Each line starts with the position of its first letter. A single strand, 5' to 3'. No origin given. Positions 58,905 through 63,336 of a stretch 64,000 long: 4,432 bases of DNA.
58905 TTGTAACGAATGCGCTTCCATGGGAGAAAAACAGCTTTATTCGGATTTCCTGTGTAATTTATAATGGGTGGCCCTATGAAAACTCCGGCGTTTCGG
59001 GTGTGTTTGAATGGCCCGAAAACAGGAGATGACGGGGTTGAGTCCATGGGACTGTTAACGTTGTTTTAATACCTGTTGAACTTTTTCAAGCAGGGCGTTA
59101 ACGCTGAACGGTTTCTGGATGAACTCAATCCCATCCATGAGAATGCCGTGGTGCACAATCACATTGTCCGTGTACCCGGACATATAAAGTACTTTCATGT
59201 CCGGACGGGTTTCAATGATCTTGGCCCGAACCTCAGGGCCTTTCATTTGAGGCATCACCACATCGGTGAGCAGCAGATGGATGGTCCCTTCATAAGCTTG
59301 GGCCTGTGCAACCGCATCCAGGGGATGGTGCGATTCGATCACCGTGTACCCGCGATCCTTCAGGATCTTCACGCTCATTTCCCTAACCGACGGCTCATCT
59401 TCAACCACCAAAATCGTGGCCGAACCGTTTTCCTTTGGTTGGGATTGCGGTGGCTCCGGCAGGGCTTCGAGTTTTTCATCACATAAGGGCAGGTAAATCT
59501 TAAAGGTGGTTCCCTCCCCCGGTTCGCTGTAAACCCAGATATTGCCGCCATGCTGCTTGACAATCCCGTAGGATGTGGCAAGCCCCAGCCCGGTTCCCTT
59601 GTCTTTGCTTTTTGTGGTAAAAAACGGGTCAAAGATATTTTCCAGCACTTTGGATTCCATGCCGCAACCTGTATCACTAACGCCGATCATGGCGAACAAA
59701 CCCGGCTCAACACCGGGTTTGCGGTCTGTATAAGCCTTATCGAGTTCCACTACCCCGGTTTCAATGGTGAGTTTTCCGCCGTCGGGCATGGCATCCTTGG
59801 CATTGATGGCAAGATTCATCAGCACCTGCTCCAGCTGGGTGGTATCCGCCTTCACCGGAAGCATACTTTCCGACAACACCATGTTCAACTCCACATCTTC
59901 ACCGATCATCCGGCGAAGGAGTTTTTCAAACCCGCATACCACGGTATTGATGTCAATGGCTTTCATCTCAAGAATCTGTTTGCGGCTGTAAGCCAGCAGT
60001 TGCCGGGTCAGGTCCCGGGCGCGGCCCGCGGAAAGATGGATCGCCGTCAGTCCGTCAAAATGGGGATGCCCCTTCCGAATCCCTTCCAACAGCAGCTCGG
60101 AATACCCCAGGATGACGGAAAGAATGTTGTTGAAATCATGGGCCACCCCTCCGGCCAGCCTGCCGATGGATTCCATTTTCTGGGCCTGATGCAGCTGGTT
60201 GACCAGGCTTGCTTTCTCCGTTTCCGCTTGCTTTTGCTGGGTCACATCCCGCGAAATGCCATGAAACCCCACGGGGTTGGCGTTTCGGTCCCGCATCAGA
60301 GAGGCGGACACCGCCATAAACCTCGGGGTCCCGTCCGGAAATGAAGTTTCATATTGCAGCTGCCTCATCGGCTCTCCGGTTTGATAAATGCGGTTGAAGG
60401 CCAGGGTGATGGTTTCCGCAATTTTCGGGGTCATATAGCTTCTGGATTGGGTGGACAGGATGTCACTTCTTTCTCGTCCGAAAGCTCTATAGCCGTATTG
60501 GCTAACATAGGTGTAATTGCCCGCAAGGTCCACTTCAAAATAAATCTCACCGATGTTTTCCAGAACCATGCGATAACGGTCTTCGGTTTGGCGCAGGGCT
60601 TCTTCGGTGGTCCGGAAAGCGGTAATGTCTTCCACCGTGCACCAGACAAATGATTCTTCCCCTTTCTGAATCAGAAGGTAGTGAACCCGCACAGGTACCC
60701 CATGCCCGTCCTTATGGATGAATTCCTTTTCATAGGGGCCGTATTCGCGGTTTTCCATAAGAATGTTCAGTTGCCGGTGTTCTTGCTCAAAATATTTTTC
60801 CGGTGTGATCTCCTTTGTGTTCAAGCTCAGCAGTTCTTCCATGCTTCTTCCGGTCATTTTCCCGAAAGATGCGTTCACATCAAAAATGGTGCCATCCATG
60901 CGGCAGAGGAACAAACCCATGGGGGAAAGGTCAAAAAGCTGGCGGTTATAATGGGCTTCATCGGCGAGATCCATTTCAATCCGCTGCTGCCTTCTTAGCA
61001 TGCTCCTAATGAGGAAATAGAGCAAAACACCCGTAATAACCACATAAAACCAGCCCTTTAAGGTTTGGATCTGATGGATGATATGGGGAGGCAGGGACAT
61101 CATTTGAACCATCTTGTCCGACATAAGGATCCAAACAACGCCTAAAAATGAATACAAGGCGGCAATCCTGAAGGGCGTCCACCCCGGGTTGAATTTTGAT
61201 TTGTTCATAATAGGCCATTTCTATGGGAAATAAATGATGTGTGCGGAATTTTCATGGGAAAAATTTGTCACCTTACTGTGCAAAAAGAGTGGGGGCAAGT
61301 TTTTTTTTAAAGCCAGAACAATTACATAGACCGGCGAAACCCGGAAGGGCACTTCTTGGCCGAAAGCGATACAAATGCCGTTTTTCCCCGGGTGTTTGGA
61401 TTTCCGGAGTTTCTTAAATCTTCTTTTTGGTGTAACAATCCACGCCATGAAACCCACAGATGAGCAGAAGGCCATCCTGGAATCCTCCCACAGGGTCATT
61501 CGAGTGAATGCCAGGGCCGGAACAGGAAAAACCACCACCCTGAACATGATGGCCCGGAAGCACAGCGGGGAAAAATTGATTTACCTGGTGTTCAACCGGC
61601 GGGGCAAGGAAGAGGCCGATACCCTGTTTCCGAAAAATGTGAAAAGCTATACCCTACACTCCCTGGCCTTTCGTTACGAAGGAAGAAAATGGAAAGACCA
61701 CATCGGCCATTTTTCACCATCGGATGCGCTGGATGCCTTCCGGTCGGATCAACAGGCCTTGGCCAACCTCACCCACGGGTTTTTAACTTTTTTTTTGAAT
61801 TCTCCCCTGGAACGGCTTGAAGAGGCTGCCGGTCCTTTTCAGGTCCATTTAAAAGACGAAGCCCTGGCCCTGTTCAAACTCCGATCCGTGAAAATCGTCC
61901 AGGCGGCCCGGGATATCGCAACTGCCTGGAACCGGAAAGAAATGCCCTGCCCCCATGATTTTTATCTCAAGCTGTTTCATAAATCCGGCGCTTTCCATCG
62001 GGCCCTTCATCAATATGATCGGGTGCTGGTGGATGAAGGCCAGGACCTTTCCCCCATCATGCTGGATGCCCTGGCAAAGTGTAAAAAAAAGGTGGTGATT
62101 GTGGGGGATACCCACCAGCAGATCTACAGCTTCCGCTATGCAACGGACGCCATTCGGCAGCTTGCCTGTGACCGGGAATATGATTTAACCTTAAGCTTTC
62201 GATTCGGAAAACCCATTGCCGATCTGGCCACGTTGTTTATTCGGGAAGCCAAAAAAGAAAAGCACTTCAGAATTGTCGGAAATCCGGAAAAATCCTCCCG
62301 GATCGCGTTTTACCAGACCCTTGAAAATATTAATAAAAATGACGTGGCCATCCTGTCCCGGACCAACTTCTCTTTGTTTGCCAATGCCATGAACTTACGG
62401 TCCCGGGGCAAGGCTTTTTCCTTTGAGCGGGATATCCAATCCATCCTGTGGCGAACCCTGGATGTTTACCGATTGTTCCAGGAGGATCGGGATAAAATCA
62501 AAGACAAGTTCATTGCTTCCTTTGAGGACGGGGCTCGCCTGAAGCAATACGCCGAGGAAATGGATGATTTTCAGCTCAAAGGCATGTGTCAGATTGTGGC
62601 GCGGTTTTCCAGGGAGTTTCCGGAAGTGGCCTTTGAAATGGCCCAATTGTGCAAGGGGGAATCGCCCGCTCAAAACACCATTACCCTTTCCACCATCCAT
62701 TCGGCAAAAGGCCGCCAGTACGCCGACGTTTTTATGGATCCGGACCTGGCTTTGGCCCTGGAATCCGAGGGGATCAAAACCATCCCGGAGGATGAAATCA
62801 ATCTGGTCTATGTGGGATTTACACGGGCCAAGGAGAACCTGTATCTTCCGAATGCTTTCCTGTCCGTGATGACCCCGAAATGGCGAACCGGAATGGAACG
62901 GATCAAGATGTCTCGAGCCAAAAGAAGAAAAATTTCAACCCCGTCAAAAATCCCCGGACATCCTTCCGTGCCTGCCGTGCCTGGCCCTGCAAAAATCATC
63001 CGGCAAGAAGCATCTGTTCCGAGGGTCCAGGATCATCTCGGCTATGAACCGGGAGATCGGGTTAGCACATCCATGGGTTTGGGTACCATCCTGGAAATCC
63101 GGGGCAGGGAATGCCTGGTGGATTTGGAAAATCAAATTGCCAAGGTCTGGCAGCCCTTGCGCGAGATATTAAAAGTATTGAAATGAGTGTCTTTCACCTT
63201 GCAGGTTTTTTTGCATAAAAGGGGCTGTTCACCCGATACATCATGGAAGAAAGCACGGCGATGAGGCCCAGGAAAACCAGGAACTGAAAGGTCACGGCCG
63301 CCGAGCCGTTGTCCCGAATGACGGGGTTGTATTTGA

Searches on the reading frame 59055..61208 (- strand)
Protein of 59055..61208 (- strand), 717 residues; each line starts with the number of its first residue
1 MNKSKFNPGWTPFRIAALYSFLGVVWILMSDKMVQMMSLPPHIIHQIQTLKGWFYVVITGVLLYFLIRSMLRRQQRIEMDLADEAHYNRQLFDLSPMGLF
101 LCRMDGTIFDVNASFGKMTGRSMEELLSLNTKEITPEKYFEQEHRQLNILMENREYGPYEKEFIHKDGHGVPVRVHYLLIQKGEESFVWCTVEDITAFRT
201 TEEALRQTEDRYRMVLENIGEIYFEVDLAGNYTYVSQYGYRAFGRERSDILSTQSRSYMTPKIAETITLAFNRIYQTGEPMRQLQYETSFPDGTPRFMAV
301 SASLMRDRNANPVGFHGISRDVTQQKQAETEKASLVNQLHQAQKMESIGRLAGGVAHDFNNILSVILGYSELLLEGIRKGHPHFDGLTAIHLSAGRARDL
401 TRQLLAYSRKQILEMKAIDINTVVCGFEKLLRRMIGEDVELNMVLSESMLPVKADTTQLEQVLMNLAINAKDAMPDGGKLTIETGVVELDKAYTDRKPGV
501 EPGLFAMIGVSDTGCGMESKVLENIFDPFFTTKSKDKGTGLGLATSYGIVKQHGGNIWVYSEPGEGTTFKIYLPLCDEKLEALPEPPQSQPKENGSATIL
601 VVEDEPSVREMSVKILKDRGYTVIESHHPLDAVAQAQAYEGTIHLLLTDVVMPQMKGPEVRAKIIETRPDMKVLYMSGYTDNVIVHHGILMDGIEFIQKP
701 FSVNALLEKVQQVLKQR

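Call 3: search_protein_families(library=pfam, proteins=[window:59055-61208:-], max_evalue=1)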
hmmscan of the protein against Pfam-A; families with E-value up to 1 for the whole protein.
window:59055-61208:- (717 aa): 10 families
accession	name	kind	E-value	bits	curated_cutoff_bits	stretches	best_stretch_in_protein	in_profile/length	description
PF02518.31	HATPase_c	-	5.1e-23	82.1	26.4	1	455-575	2-109/111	Histidine kinase-, DNA gyrase B-, and HSP90-like ATPase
PF08448.16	PAS_4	-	1.3e-18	67.6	23.1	2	216-326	1-109/110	PAS fold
PF00072.30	Response_reg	-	1.6e-18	67.3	30.2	1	599-711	1-111/111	Response regulator receiver domain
PF13426.13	PAS_9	-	1.1e-16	61.4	27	2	96-197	1-103/103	PAS domain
PF00989.32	PAS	-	2.9e-16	59.9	22.6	2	89-195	4-113/113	PAS fold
PF08447.18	PAS_3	-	9.5e-12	45.5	25.6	2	233-318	2-88/89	PAS fold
PF13188.13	PAS_8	-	3.2e-09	36.8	21.8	2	89-137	4-49/65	PAS domain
PF00512.31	HisKA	-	9.5e-08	32.4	26.9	1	349-411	3-64/66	His Kinase A (phospho-acceptor) domain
PF10090.15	HPTransfase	-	0.027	14.6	22.9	1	461-484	34-57/123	Histidine phosphotransferase C-terminal domain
PF01554.23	MatE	-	0.087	12.9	24.9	1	17-78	81-142/161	MatE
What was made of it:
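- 59055..61208 (-): Convergent hybrid histidine kinase (2 PAS, HisKA, HATPase_c, receiver). A neighbour, not a conserved part of the module. Pfam (call 3).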

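Call 22: search_protein_families(library=ncbifam, proteins=[window:59055-61208:-], max_evalue=1)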
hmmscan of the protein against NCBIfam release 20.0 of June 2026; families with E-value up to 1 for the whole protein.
window:59055-61208:- (717 aa): 149 families (the best 25 are shown)
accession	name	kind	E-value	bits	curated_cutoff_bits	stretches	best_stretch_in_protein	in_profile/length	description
NF046020.1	HisKinCckABruc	equivalog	4e-122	408.8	1000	1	330-714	462-867/868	cell cycle histidine kinase CckA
NF046026.1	HisKinCckACaul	equivalog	1.9e-105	353.5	1000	1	321-715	282-677/678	cell cycle histidine kinase CckA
NF010076.0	PRK13557.1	subfamily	5.8e-104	348.4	631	1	297-715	119-534/540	histidine kinase famiy protein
NF010411.0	PRK13837.1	equivalog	2.2e-81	274.1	647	1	322-715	424-813/828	two-component system VirA-like sensor kinase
NF008468.0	PRK11360.1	equivalog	6.4e-63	213.1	646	1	204-578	262-611/616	two-component system sensor histidine kinase AtoS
NF052574.1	HisKinEspCMyxo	equivalog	1.4e-57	195.4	1200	2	245-713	323-782/785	serine histidine kinase EspC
NF052573.1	HisKinEspAMyxo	equivalog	8.9e-52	176.1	1400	1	182-678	230-714/755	serine histidine kinase EspA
NF007688.0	PRK10364.1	equivalog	4.9e-40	137.6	479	1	327-578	219-454/460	two-component system sensor histidine kinase ZraS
NF047466.1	hybrid_RR_LvrB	exception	6e-40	137.6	500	1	322-575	126-376/377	hybrid histidine kinase/response regulator LvrB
NF008302.0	PRK11091.1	equivalog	7.6e-38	130.2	838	2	216-715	161-644/779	aerobic respiration two-component sensor histidine kinase ArcB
TIGR00229.1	sensory_box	domain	4.4e-36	123.8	22.9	2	84-205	4-126/126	PAS domain S-box protein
NF038348.1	T2SS_HK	subfamily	3.8e-33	114.7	450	2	396-575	410-573/574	histidine kinase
NF046044.1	PnpS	equivalog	1.9e-32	112.8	400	2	202-574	47-390/390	two-component system histidine kinase PnpS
NF041777.1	sens_FixL_Rhizob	equivalog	1.1e-30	106.8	850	1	168-578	81-484/485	sensor protein FixL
NF047874.1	MASE3_PAS_HK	subfamily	2.6e-29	102.5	560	3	507-577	553-626/655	MASE3 domain-containing sensor histidine kinase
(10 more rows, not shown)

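Call 81: search_protein_families(library=padloc, proteins=[window:59055-61208:-], max_evalue=0.01)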
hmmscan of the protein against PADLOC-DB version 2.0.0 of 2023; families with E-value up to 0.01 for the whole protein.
window:59055-61208:- (717 aa): 1 family
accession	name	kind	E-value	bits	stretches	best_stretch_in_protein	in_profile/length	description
PDLC00405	SduA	-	0.0062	14.1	0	594-656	4-64/323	DUF4263 domain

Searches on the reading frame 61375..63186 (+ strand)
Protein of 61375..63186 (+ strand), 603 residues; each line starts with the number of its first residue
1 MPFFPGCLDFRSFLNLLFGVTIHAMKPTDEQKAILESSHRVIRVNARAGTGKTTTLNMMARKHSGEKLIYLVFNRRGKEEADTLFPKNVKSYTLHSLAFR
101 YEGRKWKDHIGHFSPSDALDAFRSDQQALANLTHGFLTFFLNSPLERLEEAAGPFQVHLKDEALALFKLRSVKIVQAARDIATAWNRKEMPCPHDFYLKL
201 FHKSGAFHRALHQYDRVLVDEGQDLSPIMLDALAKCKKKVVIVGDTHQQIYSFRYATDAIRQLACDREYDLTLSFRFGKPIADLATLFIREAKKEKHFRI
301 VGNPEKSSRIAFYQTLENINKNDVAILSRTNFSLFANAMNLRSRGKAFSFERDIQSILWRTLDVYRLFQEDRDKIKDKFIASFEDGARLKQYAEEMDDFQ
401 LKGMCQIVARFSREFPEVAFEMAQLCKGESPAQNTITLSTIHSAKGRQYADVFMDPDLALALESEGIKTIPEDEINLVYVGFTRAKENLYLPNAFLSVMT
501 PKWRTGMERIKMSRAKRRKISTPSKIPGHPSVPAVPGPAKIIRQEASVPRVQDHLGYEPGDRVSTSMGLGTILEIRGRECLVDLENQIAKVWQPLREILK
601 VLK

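Call 3: search_protein_families(library=pfam, proteins=[window:61375-63186:+], max_evalue=1)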
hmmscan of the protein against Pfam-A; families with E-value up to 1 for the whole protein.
window:61375-63186:+ (603 aa): 10 families
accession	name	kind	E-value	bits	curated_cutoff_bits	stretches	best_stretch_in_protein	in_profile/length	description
PF00580.27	UvrD-helicase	-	1.7e-13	51.4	23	1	29-257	3-259/271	UvrD/REP helicase N-terminal domain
PF13245.12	AAA_19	-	3.9e-11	43.7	25.1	1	32-254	3-134/134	AAA domain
PF13604.12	AAA_30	-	5.7e-09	36.4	27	2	32-102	11-81/191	AAA domain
PF13538.12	UvrD_C_2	-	1.2e-08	35.1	27.4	1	436-491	2-51/52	UvrD-like helicase C-terminal domain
PF13361.12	UvrD_C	-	2.6e-08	34.1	25.6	1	426-491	274-345/350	UvrD-like helicase C-terminal domain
PF01443.25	Viral_helicase1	-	4.5e-07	30.3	21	1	196-296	45-138/228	Viral superfamily 1 RNA helicase core domain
PF13401.12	AAA_22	-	0.0032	18.2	27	1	39-69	5-37/130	AAA domain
PF13086.12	AAA_11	-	0.0036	17.5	27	1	210-248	211-249/257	AAA domain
PF25199.1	nSTAND_NTPase5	-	0.0081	16.4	34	1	37-64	39-66/145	Novel STAND NTPase 5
PF20720.3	nSTAND3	-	0.17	12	27.2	1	31-85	10-61/155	Novel STAND NTPase 3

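Call 81: search_protein_families(library=padloc, proteins=[window:61375-63186:+], max_evalue=0.01)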
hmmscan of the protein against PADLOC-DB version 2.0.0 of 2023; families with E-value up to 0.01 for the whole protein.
window:61375-63186:+ (603 aa): 41 families (the best 25 are shown)
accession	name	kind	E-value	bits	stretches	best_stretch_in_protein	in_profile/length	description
PDLC00117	GajB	-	8.3e-19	65.5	2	341-492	428-573/604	UrvD helicase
PDLC00132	GajB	-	1.7e-17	61.3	2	212-304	213-314/625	UrvD helicase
PDLC00122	GajB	-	2.1e-17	61.3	2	212-352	161-316/502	UrvD helicase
PDLC03802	RTasHel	-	2.4e-16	57.7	2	208-311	187-290/675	DRT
PDLC00107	GajB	-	1.3e-15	55.1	1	198-277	199-286/587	UrvD helicase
PDLC00129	GajB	-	6.4e-15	52.7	1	207-331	220-345/594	UrvD helicase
PDLC00112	GajB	-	2.5e-14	50.8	2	210-286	207-292/581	UrvD helicase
PDLC00123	GajB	-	2.5e-14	50.8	2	213-349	176-333/540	UrvD helicase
PDLC00106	GajB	-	1.8e-13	47.8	1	201-321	192-315/577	UrvD helicase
PDLC00119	GajB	-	1.2e-12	45.6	2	213-344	218-357/565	UrvD helicase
PDLC00145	GajB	-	6.2e-10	36.3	1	203-289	195-289/572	UrvD helicase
PDLC00121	GajB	-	1.1e-09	35.4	1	214-276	203-270/565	UrvD helicase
PDLC02372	Nhi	-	1.9e-09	34.7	2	207-295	257-347/470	-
PDLC00131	GajB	-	8e-09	33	1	215-307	248-339/647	UrvD helicase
PDLC00109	GajB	-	8.3e-09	32.4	1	199-317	160-286/647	UrvD helicase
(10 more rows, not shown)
